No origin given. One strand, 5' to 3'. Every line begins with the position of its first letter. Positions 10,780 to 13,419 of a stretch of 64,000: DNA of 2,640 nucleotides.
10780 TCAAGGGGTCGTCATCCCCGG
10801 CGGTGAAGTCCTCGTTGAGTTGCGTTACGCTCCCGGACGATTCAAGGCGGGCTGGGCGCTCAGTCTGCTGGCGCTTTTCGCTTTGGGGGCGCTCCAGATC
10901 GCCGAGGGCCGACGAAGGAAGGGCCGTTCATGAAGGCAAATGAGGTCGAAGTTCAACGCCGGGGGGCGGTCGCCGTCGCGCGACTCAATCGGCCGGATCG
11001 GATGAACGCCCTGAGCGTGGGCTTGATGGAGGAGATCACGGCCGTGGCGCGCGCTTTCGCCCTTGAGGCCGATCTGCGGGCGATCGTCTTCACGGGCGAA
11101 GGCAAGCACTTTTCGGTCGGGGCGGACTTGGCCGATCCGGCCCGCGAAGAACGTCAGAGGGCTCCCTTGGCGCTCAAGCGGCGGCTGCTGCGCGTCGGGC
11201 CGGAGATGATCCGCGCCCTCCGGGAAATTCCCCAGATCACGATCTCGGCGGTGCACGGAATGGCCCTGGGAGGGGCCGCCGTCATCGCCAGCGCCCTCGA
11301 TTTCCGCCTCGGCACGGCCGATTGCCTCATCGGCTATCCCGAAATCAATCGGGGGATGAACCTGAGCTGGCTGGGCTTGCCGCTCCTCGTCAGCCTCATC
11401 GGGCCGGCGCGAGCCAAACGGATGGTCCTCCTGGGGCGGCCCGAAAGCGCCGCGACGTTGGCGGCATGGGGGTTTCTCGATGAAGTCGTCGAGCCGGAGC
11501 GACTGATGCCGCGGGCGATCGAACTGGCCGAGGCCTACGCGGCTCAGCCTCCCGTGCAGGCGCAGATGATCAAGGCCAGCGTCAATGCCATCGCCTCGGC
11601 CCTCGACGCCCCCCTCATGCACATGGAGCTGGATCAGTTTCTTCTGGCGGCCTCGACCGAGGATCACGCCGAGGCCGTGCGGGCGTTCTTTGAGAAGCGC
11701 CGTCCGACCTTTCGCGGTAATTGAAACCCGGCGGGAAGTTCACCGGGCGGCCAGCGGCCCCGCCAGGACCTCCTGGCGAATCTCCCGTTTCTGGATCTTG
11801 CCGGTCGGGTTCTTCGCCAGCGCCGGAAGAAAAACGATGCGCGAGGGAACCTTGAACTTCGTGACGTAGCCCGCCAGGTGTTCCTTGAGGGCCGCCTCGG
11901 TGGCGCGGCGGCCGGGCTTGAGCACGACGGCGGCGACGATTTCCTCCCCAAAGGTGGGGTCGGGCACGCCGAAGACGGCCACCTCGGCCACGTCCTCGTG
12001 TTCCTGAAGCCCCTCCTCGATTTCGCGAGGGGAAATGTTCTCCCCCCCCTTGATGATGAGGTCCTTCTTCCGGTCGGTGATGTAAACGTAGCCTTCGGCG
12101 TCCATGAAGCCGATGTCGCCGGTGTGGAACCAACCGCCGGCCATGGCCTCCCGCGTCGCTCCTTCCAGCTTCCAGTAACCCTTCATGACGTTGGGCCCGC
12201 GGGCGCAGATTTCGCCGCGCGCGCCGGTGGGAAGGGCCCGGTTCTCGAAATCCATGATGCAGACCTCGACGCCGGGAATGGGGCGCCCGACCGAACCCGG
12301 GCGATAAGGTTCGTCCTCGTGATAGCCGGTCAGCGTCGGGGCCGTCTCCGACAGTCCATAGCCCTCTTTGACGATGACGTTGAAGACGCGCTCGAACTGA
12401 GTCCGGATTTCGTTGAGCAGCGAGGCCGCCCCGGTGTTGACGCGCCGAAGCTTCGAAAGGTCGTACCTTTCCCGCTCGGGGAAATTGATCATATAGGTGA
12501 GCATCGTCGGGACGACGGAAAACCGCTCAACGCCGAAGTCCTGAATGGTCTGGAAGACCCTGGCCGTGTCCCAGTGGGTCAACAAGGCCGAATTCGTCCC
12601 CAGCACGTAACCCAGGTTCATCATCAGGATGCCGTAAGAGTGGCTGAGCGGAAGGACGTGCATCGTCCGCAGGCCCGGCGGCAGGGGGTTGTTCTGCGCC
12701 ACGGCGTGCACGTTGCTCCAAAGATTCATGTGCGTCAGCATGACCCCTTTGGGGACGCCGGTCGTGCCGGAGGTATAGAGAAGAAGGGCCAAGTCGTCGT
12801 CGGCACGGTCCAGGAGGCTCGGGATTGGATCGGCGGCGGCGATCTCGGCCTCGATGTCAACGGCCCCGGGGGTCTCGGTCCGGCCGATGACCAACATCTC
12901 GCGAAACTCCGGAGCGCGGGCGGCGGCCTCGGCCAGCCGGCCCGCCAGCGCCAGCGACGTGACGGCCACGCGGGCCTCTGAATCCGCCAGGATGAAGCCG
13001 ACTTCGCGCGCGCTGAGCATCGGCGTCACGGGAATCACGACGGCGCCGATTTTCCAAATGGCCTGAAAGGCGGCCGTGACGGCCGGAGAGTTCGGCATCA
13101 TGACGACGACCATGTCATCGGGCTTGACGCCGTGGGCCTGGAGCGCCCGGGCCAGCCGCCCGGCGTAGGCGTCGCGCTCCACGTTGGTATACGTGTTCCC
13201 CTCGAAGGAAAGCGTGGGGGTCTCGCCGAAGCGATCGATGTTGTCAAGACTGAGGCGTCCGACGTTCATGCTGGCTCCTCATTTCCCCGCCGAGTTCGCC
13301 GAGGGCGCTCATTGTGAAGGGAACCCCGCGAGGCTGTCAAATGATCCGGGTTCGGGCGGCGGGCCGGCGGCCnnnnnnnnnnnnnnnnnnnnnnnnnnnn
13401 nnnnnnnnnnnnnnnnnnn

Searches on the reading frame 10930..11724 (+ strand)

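Call 27: search_protein_families(library=pfam, proteins=[window:10930-11724:+], max_evalue=0.00001)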
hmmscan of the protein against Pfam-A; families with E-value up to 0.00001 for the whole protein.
window:10930-11724:+ (264 aa): 2 families
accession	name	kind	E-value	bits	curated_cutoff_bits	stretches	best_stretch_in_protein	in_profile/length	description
PF00378.25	ECH_1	-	7.1e-41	140.6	27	1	11-263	3-250/251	Enoyl-CoA hydratase/isomerase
PF16113.10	ECH_2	-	2.1e-16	60.8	27.2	1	15-229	2-215/335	Enoyl-CoA hydratase/isomerase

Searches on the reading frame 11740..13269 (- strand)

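Call 27: search_protein_families(library=pfam, proteins=[window:11740-13269:-], max_evalue=0.00001)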
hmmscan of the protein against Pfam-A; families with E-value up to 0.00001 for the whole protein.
window:11740-13269:- (509 aa): 2 families
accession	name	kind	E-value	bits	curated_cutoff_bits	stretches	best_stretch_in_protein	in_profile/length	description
PF00501.34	AMP-binding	-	5.5e-87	292.5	29.9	1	11-366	5-384/384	AMP-binding enzyme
PF13193.12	AMP-binding_C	-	9.1e-20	71.8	24.5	1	416-491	1-76/76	AMP-binding enzyme C-terminal domain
